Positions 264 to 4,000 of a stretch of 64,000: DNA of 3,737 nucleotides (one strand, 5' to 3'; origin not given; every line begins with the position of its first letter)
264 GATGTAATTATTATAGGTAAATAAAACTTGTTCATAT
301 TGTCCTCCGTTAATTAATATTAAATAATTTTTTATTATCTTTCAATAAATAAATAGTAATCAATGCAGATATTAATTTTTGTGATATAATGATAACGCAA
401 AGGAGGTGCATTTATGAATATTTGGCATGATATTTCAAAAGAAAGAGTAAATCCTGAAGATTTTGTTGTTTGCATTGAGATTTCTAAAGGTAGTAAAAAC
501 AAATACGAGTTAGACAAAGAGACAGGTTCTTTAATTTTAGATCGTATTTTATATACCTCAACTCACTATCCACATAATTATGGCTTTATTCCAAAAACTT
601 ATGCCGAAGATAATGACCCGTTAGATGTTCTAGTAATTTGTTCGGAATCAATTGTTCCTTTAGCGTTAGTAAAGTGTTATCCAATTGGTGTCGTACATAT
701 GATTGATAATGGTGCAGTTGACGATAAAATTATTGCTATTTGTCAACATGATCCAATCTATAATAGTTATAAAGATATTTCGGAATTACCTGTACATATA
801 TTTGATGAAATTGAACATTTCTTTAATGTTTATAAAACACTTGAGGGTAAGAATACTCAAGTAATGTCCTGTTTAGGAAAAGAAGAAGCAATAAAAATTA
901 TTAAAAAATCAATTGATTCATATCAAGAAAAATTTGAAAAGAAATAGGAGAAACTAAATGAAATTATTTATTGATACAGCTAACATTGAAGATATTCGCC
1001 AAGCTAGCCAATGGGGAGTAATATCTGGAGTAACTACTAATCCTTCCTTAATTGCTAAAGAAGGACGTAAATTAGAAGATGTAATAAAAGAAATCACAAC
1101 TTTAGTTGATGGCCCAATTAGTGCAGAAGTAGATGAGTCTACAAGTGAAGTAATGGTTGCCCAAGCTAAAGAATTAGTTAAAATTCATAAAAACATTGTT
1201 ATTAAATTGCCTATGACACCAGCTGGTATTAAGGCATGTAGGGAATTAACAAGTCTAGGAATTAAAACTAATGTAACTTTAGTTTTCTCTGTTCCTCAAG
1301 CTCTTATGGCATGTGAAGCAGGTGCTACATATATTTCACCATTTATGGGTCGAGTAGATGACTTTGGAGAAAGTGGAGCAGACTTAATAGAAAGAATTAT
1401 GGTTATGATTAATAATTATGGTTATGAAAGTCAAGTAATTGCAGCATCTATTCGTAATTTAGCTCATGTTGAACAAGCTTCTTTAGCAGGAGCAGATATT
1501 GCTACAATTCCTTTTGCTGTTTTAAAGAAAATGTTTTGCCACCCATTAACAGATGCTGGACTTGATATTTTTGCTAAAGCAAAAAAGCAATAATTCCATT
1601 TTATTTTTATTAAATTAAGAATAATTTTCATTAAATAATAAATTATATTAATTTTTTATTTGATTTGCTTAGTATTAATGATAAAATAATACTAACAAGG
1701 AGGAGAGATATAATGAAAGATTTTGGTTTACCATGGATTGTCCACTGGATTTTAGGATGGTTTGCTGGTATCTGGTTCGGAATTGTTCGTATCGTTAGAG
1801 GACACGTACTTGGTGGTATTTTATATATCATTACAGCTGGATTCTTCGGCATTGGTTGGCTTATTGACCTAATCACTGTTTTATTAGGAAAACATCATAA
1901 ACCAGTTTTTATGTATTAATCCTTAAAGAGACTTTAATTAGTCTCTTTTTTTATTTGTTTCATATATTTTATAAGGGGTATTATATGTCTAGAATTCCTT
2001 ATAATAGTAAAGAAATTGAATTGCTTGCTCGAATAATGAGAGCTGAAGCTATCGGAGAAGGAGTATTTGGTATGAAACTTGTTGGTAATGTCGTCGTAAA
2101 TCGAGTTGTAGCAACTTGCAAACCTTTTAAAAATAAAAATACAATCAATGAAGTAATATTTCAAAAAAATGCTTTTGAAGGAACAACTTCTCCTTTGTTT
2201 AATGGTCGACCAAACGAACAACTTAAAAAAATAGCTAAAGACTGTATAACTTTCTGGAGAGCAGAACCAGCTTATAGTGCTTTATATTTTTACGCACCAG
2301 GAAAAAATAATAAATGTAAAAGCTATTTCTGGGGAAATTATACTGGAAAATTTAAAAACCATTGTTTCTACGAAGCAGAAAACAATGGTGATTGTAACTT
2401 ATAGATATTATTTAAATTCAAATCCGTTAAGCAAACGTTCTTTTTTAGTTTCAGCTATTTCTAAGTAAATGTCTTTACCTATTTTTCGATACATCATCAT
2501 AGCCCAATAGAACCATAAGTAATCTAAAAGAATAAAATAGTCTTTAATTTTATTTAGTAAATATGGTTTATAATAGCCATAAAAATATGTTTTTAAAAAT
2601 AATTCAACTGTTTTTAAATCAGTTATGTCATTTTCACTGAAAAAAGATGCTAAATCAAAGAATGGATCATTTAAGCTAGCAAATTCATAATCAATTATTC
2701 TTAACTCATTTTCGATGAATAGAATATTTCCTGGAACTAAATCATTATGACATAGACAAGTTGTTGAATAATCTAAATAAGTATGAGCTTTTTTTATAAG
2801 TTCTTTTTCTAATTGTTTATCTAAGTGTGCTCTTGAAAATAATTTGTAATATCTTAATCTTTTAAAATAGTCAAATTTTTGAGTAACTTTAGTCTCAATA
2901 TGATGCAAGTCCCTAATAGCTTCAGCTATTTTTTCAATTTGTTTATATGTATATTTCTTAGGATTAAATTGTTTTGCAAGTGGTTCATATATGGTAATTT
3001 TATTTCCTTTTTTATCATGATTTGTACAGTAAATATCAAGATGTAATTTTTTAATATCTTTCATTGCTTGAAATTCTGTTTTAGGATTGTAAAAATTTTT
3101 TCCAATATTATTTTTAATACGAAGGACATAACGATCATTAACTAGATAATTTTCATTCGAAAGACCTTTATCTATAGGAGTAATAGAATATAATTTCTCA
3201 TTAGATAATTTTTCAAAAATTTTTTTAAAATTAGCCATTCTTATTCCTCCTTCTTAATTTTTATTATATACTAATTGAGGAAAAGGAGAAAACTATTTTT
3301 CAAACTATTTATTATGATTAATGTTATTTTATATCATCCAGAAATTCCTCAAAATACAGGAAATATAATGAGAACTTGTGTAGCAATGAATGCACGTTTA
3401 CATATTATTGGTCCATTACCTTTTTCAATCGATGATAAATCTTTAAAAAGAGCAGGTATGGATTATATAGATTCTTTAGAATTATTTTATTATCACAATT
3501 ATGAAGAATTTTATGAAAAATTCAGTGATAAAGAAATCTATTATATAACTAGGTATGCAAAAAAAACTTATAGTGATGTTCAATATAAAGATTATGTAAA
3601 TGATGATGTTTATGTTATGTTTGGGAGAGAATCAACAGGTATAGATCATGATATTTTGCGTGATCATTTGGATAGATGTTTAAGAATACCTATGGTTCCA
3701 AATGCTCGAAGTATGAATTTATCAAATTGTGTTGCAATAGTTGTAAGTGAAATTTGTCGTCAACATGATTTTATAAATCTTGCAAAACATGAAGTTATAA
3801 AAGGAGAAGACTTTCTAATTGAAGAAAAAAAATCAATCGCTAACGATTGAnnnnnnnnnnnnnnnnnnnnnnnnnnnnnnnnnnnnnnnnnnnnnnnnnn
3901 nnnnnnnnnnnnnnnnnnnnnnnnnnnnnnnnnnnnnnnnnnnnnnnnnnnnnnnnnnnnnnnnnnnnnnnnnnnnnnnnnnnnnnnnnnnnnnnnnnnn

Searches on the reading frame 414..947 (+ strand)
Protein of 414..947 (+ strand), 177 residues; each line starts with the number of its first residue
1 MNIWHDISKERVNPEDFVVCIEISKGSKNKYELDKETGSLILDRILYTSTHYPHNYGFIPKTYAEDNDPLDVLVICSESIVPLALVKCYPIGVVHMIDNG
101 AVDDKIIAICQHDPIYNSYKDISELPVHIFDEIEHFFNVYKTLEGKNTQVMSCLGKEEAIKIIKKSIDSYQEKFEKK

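Call 55: search_protein_families(library=pfam, proteins=[window:414-947:+], max_evalue=0.00001)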
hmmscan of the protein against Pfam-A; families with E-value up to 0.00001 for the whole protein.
window:414-947:+ (177 aa): 1 family
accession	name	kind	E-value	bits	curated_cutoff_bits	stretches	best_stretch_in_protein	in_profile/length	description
PF00719.24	Pyrophosphatase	-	1e-60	204.4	23.5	1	19-171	1-153/153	Inorganic pyrophosphatase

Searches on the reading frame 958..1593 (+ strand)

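Call 55: search_protein_families(library=pfam, proteins=[window:958-1593:+], max_evalue=0.00001)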
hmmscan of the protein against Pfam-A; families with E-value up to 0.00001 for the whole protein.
window:958-1593:+ (211 aa): 1 family
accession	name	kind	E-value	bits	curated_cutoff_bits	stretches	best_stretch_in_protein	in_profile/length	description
PF00923.25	TAL_FSA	-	2.3e-61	208.1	27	1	3-200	1-240/285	Transaldolase/Fructose-6-phosphate aldolase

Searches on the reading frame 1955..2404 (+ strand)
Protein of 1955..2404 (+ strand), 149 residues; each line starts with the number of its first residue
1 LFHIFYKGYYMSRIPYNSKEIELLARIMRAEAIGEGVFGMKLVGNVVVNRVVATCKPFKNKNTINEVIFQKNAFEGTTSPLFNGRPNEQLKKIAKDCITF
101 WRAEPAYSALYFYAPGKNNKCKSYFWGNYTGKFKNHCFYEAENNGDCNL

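Call 55: search_protein_families(library=pfam, proteins=[window:1955-2404:+], max_evalue=0.00001)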
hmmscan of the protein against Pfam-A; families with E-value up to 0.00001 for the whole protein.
window:1955-2404:+ (149 aa): 1 family
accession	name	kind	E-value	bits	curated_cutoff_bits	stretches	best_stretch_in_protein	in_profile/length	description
PF07486.17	Hydrolase_2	-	5.9e-17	62.6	27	1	34-139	1-100/100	Cell Wall Hydrolase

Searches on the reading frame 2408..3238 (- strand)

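Call 55: search_protein_families(library=pfam, proteins=[window:2408-3238:-], max_evalue=0.00001)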
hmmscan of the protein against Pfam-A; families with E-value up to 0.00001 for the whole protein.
window:2408-3238:- (276 aa): 2 families
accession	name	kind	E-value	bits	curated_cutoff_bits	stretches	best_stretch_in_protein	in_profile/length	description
PF01636.29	APH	-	1.7e-17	64.4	23.2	1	19-218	2-225/239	Phosphotransferase enzyme family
PF01633.27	Choline_kinase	-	3e-13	50.2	29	1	21-205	3-209/300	Choline/ethanolamine kinase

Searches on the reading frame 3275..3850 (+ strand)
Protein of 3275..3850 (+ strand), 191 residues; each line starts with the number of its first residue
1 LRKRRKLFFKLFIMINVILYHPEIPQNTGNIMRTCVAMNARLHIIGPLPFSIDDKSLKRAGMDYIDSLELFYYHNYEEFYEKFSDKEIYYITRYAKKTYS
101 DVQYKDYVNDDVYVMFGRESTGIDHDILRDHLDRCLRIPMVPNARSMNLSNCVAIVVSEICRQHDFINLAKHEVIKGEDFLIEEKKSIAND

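Call 55: search_protein_families(library=pfam, proteins=[window:3275-3850:+], max_evalue=0.00001)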
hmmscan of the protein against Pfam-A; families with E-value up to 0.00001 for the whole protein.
window:3275-3850:+ (191 aa): 1 family
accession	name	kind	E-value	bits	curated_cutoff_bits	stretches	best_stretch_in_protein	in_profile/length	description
PF00588.24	SpoU_methylase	-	1.3e-33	116.6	29.7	1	15-157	2-141/142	SpoU rRNA Methylase family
